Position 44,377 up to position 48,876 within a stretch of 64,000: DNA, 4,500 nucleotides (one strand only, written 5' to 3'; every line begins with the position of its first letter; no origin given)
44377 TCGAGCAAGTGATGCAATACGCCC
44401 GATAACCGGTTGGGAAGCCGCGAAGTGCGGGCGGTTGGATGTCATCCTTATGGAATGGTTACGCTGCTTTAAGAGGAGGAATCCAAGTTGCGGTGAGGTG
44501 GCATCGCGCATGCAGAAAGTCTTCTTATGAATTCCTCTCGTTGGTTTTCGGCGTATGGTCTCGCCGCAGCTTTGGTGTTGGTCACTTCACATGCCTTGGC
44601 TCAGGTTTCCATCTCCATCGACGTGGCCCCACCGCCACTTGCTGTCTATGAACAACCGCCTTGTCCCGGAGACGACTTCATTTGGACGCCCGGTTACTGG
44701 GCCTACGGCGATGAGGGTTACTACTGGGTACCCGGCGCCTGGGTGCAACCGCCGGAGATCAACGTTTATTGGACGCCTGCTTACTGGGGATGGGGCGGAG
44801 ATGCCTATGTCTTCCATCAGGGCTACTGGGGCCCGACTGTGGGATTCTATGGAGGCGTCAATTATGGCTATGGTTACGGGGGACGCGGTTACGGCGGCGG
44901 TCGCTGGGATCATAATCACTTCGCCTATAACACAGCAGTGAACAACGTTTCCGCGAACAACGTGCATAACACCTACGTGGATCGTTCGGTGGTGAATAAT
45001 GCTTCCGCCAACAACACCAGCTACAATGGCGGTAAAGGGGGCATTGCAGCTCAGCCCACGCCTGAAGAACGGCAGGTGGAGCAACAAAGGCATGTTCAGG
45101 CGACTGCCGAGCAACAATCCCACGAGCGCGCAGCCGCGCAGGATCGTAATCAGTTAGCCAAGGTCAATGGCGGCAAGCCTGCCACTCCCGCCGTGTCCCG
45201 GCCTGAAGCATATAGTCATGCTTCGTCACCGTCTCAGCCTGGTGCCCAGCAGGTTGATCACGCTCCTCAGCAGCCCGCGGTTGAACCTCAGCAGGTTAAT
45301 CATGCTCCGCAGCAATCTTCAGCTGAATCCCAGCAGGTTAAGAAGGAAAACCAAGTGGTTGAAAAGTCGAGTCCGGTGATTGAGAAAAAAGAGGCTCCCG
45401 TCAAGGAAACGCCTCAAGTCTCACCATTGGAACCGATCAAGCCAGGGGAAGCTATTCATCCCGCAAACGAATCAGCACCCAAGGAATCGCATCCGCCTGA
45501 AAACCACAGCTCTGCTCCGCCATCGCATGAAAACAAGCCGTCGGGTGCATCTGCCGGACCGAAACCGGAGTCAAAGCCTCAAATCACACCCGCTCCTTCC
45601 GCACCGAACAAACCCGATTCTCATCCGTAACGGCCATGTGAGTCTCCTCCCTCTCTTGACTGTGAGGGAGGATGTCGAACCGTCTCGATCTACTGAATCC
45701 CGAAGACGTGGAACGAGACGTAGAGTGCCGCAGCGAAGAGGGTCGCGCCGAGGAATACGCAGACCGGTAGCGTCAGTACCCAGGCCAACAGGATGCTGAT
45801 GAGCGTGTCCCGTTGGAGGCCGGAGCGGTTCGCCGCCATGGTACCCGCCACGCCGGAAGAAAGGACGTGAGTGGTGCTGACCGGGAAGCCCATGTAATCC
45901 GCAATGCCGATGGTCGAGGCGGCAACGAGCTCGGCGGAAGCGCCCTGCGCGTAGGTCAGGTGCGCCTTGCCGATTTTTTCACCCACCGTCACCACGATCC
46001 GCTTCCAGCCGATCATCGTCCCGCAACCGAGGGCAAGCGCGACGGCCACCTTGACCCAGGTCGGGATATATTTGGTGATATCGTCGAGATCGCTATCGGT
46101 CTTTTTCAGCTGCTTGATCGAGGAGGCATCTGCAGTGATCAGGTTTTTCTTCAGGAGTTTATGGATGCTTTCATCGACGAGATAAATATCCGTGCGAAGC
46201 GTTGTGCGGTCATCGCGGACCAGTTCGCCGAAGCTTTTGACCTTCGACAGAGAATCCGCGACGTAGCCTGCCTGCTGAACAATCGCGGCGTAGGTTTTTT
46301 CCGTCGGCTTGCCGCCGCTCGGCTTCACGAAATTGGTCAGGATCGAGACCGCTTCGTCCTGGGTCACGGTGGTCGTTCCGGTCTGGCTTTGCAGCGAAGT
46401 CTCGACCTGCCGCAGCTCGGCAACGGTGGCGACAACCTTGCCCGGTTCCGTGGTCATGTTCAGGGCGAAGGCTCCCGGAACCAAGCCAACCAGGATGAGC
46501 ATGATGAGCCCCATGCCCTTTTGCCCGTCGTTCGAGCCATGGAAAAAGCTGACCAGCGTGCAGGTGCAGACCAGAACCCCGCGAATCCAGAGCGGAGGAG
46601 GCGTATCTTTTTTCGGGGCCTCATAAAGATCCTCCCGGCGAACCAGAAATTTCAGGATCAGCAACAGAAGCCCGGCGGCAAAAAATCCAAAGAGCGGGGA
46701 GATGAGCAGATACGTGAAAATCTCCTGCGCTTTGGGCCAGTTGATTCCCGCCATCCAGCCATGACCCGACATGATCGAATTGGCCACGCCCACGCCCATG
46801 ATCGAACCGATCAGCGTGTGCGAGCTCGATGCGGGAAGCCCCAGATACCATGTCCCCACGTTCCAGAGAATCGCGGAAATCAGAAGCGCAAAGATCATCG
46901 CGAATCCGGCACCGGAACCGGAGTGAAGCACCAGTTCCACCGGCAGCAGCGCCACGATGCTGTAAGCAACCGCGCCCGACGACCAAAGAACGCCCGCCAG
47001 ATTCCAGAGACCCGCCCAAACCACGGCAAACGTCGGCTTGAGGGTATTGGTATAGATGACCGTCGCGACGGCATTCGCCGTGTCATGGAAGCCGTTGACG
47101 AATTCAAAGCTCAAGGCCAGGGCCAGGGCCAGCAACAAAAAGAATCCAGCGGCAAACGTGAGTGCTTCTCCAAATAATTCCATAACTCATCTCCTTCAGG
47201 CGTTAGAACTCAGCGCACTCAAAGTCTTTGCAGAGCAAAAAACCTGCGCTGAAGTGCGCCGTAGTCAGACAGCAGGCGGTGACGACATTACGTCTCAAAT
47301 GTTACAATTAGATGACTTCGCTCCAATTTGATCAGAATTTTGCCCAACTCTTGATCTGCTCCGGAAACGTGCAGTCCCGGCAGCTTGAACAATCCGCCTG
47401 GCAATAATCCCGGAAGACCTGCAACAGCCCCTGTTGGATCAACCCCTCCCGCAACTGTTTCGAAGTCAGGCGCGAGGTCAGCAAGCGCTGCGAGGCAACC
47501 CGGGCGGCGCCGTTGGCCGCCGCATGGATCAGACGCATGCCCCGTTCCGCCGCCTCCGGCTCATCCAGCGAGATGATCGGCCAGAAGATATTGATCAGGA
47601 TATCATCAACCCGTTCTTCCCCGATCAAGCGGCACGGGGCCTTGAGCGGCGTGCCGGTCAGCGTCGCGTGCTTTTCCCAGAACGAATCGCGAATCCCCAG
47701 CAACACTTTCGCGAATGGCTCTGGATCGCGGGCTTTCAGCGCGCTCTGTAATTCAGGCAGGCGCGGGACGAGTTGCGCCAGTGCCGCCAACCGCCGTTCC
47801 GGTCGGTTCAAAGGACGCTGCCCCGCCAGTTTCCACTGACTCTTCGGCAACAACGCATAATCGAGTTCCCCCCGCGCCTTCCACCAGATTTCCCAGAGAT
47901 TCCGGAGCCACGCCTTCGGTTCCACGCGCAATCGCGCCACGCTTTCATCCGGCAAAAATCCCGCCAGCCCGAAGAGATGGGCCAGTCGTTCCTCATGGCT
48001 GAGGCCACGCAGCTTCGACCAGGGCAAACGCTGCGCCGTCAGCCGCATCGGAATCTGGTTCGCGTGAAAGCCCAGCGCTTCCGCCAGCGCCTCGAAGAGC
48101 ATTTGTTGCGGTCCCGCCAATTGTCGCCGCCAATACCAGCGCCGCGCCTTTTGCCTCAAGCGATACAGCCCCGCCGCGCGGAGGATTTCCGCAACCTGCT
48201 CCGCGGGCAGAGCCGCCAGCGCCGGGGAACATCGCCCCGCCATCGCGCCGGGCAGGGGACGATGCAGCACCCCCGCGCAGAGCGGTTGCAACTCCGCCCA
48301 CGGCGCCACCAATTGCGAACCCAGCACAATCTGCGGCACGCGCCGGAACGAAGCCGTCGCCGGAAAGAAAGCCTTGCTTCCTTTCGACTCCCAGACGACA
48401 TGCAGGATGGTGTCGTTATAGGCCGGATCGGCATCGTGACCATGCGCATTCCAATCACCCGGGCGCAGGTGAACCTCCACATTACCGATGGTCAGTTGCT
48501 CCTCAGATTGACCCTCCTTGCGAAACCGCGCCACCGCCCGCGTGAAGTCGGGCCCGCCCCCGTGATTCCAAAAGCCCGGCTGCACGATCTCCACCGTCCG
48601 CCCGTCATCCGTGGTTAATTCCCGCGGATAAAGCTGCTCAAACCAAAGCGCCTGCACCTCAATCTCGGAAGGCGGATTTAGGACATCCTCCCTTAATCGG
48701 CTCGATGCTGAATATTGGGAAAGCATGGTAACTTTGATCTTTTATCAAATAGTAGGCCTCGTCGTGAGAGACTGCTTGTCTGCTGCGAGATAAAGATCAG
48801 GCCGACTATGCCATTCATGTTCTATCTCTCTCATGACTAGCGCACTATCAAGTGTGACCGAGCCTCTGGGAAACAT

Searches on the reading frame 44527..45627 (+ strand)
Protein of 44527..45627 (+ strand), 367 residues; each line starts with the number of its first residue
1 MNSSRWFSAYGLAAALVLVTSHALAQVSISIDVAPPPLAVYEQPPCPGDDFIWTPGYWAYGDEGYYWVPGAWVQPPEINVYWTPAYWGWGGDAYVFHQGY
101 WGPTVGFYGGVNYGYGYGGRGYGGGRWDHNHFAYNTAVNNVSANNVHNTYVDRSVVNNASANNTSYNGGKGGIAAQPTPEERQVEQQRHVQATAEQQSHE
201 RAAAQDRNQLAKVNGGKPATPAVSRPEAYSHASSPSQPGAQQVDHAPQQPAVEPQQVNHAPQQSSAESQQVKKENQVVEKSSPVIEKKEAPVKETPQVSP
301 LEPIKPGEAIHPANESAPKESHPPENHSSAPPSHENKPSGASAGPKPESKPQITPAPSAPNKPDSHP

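Call 43: search_protein_families(library=pfam, proteins=[window:44527-45627:+], max_evalue=0.0001)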
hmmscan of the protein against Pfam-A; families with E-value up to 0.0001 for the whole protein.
window:44527-45627:+ (367 aa): 1 family
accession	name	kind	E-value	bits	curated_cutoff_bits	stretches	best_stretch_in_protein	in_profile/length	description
PF12779.12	WXXGXW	-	1e-07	32.3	18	1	48-73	1-26/26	WXXGXW repeat (2 copies)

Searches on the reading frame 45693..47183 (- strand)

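Call 43: search_protein_families(library=pfam, proteins=[window:45693-47183:-], max_evalue=0.0001)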
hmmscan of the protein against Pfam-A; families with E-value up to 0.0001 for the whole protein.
window:45693-47183:- (497 aa): 1 family
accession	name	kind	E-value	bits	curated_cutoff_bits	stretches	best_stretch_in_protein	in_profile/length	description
PF01384.25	PHO4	-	4.1e-87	292.8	33.7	1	30-479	1-350/350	Phosphate transporter family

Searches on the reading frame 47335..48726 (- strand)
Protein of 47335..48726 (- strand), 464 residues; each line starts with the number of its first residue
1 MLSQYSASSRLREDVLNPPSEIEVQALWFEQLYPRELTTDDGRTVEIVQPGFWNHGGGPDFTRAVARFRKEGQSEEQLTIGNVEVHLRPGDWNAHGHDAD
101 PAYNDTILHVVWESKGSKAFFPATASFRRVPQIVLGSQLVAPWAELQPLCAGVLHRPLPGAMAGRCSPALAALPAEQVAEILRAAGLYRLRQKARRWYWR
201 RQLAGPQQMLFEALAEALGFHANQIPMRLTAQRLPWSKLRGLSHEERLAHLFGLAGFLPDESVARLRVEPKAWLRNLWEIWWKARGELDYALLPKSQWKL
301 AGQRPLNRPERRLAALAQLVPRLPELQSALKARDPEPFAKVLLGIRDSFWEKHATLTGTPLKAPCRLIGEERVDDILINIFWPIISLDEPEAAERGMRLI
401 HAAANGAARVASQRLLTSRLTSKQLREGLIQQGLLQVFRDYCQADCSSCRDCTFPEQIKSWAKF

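Call 67: search_protein_families(library=pfam, proteins=[window:47335-48726:-], max_evalue=0.0001)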
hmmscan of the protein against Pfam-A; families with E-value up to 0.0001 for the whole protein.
window:47335-48726:- (464 aa): 1 family
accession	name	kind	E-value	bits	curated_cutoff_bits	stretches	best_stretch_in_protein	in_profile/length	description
PF11013.13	DUF2851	-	2.2e-51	175.5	25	1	24-388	4-349/375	Protein of unknown function (DUF2851)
